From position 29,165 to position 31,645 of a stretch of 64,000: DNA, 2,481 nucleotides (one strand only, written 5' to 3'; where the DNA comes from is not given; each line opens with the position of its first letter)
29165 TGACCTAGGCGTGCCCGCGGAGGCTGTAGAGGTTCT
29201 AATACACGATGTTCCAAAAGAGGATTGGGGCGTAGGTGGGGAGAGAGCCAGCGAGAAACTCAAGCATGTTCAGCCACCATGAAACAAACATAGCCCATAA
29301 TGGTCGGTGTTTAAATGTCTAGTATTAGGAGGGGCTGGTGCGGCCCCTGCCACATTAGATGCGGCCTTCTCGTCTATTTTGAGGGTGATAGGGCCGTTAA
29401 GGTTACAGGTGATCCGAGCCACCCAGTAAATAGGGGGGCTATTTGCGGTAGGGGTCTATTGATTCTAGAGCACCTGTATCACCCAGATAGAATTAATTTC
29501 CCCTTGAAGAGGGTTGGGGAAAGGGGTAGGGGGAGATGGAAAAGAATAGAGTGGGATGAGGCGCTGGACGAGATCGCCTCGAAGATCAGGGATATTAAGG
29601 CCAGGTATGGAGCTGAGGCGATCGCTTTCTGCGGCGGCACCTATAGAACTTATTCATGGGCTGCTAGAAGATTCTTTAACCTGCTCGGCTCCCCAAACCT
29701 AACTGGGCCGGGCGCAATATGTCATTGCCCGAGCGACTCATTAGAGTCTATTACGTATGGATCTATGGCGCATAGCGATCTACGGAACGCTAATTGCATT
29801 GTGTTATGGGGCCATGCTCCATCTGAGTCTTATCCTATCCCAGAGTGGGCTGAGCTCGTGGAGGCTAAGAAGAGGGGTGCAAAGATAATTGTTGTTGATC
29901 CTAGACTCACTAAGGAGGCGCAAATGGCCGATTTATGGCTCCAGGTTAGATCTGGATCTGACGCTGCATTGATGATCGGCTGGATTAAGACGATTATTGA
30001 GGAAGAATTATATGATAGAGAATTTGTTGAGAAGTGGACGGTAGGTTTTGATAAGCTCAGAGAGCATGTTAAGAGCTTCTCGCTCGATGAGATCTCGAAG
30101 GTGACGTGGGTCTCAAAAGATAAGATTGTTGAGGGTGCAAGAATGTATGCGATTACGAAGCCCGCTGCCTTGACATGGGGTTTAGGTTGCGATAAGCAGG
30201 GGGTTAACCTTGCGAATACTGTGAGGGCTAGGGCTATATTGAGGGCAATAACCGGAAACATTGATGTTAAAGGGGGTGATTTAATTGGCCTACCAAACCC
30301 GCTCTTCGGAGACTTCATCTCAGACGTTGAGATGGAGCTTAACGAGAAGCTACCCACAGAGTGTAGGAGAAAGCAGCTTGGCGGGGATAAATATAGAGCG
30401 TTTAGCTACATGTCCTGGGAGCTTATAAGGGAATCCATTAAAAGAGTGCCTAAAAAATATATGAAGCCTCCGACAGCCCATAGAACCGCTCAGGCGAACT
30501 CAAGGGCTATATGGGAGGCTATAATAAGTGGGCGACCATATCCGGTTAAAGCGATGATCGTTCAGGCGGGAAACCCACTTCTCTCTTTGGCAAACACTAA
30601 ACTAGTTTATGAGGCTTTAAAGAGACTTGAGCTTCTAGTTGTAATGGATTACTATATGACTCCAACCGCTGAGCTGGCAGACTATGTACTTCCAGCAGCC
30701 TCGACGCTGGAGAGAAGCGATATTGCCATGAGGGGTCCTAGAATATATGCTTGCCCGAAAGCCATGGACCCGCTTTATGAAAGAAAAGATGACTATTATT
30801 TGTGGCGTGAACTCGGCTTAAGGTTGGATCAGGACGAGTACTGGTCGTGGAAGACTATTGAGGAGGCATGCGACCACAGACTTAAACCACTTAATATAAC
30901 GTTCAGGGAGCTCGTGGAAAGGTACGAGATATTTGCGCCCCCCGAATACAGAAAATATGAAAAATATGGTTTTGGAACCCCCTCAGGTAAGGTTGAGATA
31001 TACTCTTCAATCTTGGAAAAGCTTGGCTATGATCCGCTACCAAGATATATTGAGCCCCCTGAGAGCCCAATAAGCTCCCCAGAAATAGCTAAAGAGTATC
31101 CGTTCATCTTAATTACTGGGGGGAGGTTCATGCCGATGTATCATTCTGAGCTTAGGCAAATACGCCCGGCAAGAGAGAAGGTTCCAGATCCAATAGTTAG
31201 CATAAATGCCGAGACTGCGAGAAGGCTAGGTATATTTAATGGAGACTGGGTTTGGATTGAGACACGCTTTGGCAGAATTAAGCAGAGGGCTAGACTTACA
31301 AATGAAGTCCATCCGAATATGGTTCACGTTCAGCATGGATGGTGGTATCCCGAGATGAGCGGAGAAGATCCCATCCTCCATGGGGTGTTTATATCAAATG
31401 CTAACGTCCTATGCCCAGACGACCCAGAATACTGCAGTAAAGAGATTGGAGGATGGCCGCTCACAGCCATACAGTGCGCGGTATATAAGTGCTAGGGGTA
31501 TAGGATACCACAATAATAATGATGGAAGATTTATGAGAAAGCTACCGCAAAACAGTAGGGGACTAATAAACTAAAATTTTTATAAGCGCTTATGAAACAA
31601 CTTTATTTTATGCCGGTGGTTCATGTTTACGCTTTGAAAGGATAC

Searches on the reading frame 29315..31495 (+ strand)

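Call 87: search_protein_families(library=pfam, proteins=[window:29315-31495:+], max_evalue=0.00001)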
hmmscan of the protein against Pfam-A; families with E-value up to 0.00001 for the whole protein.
window:29315-31495:+ (726 aa): 3 families
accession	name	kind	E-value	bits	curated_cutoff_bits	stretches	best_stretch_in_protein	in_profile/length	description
PF00384.28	Molybdopterin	-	2.4e-43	148.9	24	1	59-501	1-351/353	Molybdopterin oxidoreductase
PF01568.27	Molydop_binding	-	4.1e-19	69.1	26.8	1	601-707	4-100/110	Molydopterin dinucleotide binding domain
PF04879.21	Molybdop_Fe4S4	-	8e-13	48.6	22.7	1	9-56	8-55/55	Molybdopterin oxidoreductase Fe4S4 domain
